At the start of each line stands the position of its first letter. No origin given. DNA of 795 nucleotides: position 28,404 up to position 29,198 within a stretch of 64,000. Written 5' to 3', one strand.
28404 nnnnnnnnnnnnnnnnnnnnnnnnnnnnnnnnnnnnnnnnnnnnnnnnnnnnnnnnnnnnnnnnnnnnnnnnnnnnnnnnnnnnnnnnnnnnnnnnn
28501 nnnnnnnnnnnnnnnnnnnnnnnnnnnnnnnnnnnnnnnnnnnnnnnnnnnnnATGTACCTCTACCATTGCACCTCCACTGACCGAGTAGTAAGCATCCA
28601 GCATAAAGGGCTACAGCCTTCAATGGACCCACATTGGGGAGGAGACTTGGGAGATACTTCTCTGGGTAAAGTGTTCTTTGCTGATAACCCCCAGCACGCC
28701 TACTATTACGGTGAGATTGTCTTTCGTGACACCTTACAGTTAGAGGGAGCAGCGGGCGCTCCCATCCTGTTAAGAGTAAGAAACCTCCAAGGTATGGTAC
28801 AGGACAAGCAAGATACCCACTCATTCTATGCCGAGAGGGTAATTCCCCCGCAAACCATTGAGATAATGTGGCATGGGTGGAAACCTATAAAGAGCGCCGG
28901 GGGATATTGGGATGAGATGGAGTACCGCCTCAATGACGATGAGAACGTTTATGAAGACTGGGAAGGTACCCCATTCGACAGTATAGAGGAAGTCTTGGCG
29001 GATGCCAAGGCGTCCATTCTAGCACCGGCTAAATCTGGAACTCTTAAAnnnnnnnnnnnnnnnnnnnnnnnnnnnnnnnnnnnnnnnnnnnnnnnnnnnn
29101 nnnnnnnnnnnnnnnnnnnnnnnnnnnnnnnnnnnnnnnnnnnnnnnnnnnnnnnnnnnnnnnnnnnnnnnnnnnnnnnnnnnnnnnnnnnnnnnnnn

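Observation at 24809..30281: Tandem [GIY-YIG + histidine-phosphatase] units; second phosphatase fused to a KptA/Tpt1-like NAD-binding fragment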

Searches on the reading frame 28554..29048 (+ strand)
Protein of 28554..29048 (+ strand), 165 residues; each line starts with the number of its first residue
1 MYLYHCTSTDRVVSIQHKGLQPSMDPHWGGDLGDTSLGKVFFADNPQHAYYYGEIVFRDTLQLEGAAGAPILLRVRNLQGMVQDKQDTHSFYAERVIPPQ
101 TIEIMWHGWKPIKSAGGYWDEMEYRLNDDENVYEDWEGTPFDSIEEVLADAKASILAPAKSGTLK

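Call 24: search_protein_families(library=pfam, proteins=[window:28554-29048:+], max_evalue=10)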
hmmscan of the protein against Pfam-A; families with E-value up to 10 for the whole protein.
window:28554-29048:+ (165 aa): 1 family
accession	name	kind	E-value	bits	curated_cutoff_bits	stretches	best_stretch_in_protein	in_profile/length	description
PF00644.27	PARP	-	0.057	13.4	26.7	1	1-53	50-100/199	Poly(ADP-ribose) polymerase catalytic domain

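Call 25: search_protein_representatives(alignment_id=A2)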
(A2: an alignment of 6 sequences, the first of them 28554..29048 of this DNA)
Query: 6 sequences, 159 profile positions. Proteins with E-value up to 0.001 (for the whole library): 287; up to 1e-10: 77; up to 1e-30: 28. The best 150 are listed.
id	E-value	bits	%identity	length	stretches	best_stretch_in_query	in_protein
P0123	2.6e-64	232.1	-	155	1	3-124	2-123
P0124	6.1e-44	165.9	-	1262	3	4-153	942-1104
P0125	3.3e-43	163.5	-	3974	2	2-157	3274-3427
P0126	5.7e-41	156.2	-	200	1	4-156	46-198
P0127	1.0e-40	155.4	-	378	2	2-155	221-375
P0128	1.3e-40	155.1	-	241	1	3-157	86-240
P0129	9.9e-40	152.2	-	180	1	3-144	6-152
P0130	1.6e-38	148.3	-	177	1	2-156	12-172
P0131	2.0e-38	147.9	-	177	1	4-155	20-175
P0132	2.7e-38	147.5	-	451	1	2-155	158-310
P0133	1.3e-37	145.3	-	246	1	2-155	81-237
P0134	6.2e-37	143.1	-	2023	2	2-152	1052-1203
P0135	8.3e-37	142.7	-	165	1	2-157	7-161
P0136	1.7e-36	141.7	-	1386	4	3-144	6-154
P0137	3.1e-36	140.8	-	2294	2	4-155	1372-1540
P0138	2.7e-35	137.7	-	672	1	2-155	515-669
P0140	2.2e-34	134.8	-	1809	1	2-153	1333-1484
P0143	5.1e-34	133.6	-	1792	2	4-156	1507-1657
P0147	1.1e-31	126.1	-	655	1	2-155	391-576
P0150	9.4e-31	123.0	-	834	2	2-157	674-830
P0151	3.1e-30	121.3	-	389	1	2-155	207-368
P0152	8.8e-29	116.6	-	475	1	3-144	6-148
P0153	9.2e-29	116.5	-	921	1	2-153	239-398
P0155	1.6e-27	112.5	-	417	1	4-142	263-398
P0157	1.9e-26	109.0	-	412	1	2-131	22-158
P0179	8.7e-15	71.1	-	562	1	2-145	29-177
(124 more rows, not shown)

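Call 26: search_protein_families(library=pfam, proteins=[P0124, P0134, P0136, P0140, P0143, P0126, P0130, P0135, P0132], max_evalue=0.01)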
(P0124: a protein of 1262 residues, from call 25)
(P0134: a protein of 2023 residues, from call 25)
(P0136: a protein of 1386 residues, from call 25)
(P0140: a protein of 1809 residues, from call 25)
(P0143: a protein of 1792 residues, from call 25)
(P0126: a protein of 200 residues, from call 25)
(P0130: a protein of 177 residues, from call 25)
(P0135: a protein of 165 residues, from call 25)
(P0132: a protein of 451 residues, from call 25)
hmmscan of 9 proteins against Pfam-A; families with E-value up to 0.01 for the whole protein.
P0124 (1262 aa): 3 families
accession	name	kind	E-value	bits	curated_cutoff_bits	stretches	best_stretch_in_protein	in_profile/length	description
PF01885.22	PTS_2-RNA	-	3.6e-05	24.3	26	0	934-963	94-124/177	RNA 2'-phosphotransferase, Tpt1 / KptA family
PF22531.2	DUF7002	-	6.2e-05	23.1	27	0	942-963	3-24/195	Family of unknown function (DUF7002)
PF00644.27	PARP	-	0.0073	16.3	26.7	0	937-976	47-88/199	Poly(ADP-ribose) polymerase catalytic domain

P0134 (2023 aa): 3 families
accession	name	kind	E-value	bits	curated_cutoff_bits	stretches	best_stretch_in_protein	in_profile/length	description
PF13475.11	DUF4116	-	1.7e-65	216.8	24.9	4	589-635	3-49/49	Domain of unknown function (DUF4116)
PF00644.27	PARP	-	2.5e-08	34.1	26.7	0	1039-1105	48-101/199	Poly(ADP-ribose) polymerase catalytic domain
PF01885.22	PTS_2-RNA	-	0.00084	19.9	26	0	17-39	100-122/177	RNA 2'-phosphotransferase, Tpt1 / KptA family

P0136 (1386 aa): 4 families
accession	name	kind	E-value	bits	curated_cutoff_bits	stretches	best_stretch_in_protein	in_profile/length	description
PF01885.22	PTS_2-RNA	-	3.4e-07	30.9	26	0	409-456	75-123/177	RNA 2'-phosphotransferase, Tpt1 / KptA family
PF22531.2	DUF7002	-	7e-06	26.2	27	0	5-28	1-24/195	Family of unknown function (DUF7002)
PF00644.27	PARP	-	3.8e-05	23.7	26.7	0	4-58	49-101/199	Poly(ADP-ribose) polymerase catalytic domain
PF18760.7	ART-PolyVal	-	0.00024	22.3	31.2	0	1001-1053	7-53/140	ADP-Ribosyltransferase in polyvalent proteins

P0140 (1809 aa): 1 family
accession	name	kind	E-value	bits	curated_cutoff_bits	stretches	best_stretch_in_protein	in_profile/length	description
PF18760.7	ART-PolyVal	-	1.3e-13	52.3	31.2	2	246-377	44-139/140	ADP-Ribosyltransferase in polyvalent proteins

P0143 (1792 aa): 6 families
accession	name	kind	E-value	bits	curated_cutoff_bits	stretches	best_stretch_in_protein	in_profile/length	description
PF18760.7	ART-PolyVal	-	3.4e-15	57.5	31.2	1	67-252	5-139/140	ADP-Ribosyltransferase in polyvalent proteins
PF00583.31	Acetyltransf_1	-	3e-09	37.6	20.7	1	1198-1286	24-111/116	Acetyltransferase (GNAT) family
PF13508.13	Acetyltransf_7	-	1.6e-07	32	27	1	1206-1289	5-80/84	Acetyltransferase (GNAT) domain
PF10263.15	SprT-like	-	0.00022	21.5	25.6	1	863-970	5-97/108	SprT-like family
PF22531.2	DUF7002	-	0.00095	19.2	27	0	1685-1738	2-54/195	Family of unknown function (DUF7002)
PF01885.22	PTS_2-RNA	-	0.0055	17.2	26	0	550-604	73-130/177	RNA 2'-phosphotransferase, Tpt1 / KptA family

P0126 (200 aa): 0 families

P0130 (177 aa): 0 families

P0135 (165 aa): 0 families

P0132 (451 aa): 1 family
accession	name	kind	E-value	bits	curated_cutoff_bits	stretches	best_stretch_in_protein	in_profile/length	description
PF18823.6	InPase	-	4.4e-29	101.5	26.8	1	14-129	11-119/135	Inorganic Pyrophosphatase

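Call 31: search_solved_structures(query=A3, max_evalue=10, show_alignments=4)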
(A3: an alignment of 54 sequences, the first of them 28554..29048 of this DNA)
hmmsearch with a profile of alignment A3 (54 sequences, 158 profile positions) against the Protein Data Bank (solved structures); distinct sequences matched with E-value up to 10: 10.
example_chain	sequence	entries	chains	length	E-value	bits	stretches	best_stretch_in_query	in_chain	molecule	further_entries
9ld4_A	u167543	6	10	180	0.00064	22.8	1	2-28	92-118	Probable RNA 2'-phosphotransferase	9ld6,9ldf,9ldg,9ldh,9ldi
9ld3_A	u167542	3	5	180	0.00065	22.8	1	2-28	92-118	Probable RNA 2'-phosphotransferase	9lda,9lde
9ldc_A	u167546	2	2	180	0.00065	22.8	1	2-28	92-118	Probable RNA 2'-phosphotransferase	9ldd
6ede_A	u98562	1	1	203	0.0052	19.8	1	3-27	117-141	Probable RNA 2'-phosphotransferase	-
8tfz_A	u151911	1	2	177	0.0054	19.8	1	2-28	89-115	Probable RNA 2'-phosphotransferase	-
6e3a_A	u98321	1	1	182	0.0057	19.7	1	3-27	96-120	Probable RNA 2'-phosphotransferase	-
8tfi_A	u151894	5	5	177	0.0062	19.6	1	2-28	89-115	Probable RNA 2'-phosphotransferase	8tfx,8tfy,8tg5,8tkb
8baq_A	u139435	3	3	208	0.72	12.9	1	4-28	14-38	DarT ssDNA thymidine ADP-ribosyltransferase family protein | E. coli C7 DarT1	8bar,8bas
1wfx_A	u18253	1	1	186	1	12.4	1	4-24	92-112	Probable RNA 2'-phosphotransferase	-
8tg3_A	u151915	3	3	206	1.2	12.1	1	4-24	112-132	Probable RNA 2'-phosphotransferase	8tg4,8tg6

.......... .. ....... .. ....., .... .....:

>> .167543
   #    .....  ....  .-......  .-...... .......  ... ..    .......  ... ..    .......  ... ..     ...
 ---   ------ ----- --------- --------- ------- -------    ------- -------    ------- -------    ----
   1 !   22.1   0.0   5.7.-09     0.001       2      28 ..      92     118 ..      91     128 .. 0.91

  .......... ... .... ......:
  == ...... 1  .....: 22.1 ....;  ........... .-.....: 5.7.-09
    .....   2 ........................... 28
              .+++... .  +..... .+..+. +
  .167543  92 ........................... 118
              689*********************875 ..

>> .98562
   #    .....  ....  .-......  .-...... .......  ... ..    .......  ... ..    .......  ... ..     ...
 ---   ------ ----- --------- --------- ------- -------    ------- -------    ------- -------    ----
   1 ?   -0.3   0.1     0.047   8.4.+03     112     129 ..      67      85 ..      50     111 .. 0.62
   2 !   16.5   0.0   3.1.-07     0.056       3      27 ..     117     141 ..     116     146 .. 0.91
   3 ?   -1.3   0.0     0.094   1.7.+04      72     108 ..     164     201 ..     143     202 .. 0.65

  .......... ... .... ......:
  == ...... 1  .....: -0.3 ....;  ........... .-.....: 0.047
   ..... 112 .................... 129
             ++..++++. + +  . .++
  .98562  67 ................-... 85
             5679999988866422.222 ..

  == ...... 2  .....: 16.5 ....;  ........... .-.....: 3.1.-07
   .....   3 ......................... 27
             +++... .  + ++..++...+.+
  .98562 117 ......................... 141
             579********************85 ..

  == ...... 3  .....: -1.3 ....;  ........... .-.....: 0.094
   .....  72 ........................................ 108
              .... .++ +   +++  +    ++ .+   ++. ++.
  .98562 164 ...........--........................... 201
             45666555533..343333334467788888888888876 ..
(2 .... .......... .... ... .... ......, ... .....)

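Call 41: predict_structure(alignment_id=A3)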
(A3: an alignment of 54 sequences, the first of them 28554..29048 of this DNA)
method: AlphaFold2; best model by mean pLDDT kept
length: 165 residues; sequences in the alignment: 54
mean_pLDDT: 94.2   pTM: 0.88
mean pLDDT of the five models: 94.2, 94.1, 94.1, 93.9, 93.7
residues with pLDDT >= 90: 146; 70-90: 12; 50-70: 3; < 50: 4
segments of 3 or more residues with pLDDT < 50: 162-165
pLDDT, mean of each block of 10 residues (from residue 1): 97 98 93 95 98 97 98 94 97 98 95 93 97 98 98 85 48
secondary structure, 60 per line:
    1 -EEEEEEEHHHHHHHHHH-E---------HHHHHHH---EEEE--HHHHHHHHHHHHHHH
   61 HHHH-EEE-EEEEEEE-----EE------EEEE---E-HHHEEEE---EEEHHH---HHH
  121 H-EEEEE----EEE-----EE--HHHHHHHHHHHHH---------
elements in order: E2-8 H9-18 H30-36 E40-43 H46-64 E66-68 E70-76 E90-93 E102-105 E109-111 H118-121 E123-127 E132-134 H144-156

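Call 57: search_protein_families(library=pfam, alignment_id=A3, max_evalue=1)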
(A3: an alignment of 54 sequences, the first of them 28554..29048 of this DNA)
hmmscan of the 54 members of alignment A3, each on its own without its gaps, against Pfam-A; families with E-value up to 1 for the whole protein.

A. member 1, window:28554-29048:+ (165 aa): 1 family
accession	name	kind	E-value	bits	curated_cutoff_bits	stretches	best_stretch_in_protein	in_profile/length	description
PF00644.27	PARP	-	0.057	13.4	26.7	1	1-53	50-100/199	Poly(ADP-ribose) polymerase catalytic domain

B. families by the number of members that match (of 54 scanned): 13 families
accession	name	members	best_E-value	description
PF22531.2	DUF7002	13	0.0021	Family of unknown function (DUF7002)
PF00644.27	PARP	11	0.018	Poly(ADP-ribose) polymerase catalytic domain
PF01885.22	PTS_2-RNA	2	0.17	RNA 2'-phosphotransferase, Tpt1 / KptA family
PF14519.12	Macro_2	1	0.029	Macro-like domain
PF08327.17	AHSA1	1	0.045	Activator of Hsp90 ATPase homolog 1-like protein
PF24611.2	Spectrin_Anc-1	1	0.064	Nuclear anchorage protein 1, spectrin-like repeat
PF09439.16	SRPRB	1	0.081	Signal recognition particle receptor beta subunit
PF03171.26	2OG-FeII_Oxy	1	0.09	2OG-Fe(II) oxygenase superfamily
PF02936.19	COX4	1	0.1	Cytochrome c oxidase subunit IV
PF07753.16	DUF1609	1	0.15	Protein of unknown function (DUF1609)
PF14589.11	NrfD_2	1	0.16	Polysulfide reductase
PF03837.19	RecT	1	0.22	RecT family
PF15634.11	Tox-ART-HYE1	1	0.23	HYE1 signature containing ADP-ribosyltransferase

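Call 58: search_protein_families(library=ncbifam, proteins=[window:28554-29048:+], max_evalue=0.01)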
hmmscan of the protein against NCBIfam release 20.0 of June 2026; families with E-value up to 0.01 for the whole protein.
window:28554-29048:+ (165 aa): 0 families

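Call 63: search_protein_families(library=pfam, proteins=[P0127, P0138, P0147, P0150, P0151, P0153, P0155, P0157, P0152, P0179], max_evalue=0.001)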
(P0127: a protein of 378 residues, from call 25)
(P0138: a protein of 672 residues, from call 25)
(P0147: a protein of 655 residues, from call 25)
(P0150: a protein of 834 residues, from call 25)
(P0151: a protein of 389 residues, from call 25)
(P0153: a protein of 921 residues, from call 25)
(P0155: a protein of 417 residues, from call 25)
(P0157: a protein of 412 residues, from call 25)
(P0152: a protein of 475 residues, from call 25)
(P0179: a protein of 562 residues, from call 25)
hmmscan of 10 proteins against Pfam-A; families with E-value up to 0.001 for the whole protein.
P0127 (378 aa): 1 family
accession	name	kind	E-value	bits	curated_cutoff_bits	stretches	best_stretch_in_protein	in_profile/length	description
PF18760.7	ART-PolyVal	-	7.8e-19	69.3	31.2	2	19-71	1-46/140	ADP-Ribosyltransferase in polyvalent proteins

P0138 (672 aa): 0 families

P0147 (655 aa): 2 families
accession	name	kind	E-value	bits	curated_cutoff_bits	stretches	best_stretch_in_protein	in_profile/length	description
PF18760.7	ART-PolyVal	-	1.2e-12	49.2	31.2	1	22-142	9-131/140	ADP-Ribosyltransferase in polyvalent proteins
PF00644.27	PARP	-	0.00011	22.2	26.7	0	381-443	45-100/199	Poly(ADP-ribose) polymerase catalytic domain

P0150 (834 aa): 6 families
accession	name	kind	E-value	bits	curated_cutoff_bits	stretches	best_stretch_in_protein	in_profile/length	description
PF18823.6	InPase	-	3.8e-35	121.1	26.8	1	19-139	14-132/135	Inorganic Pyrophosphatase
PF04607.23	RelA_SpoT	-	6.3e-14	52.6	27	1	456-570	2-109/113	Region found in RelA / SpoT proteins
PF14542.12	Acetyltransf_CG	-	1.9e-05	25.1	30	1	332-367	23-58/80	GCN5-related N-acetyl-transferase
PF00644.27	PARP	-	4.3e-05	23.5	26.7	0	144-209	36-102/199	Poly(ADP-ribose) polymerase catalytic domain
PF00583.31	Acetyltransf_1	-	0.00015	22.4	20.7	1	336-369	62-95/116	Acetyltransferase (GNAT) family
PF01885.22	PTS_2-RNA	-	0.00076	20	26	0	160-182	103-125/177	RNA 2'-phosphotransferase, Tpt1 / KptA family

P0151 (389 aa): 0 families

P0153 (921 aa): 1 family
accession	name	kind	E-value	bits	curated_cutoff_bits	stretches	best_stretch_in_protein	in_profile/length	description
PF18760.7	ART-PolyVal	-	4.2e-18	66.9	31.2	2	776-903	48-139/140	ADP-Ribosyltransferase in polyvalent proteins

P0155 (417 aa): 0 families

P0157 (412 aa): 0 families

P0152 (475 aa): 1 family
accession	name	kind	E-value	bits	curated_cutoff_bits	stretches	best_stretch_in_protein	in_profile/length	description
PF18760.7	ART-PolyVal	-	4.5e-22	79.7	31.2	1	186-330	1-135/140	ADP-Ribosyltransferase in polyvalent proteins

P0179 (562 aa): 0 families
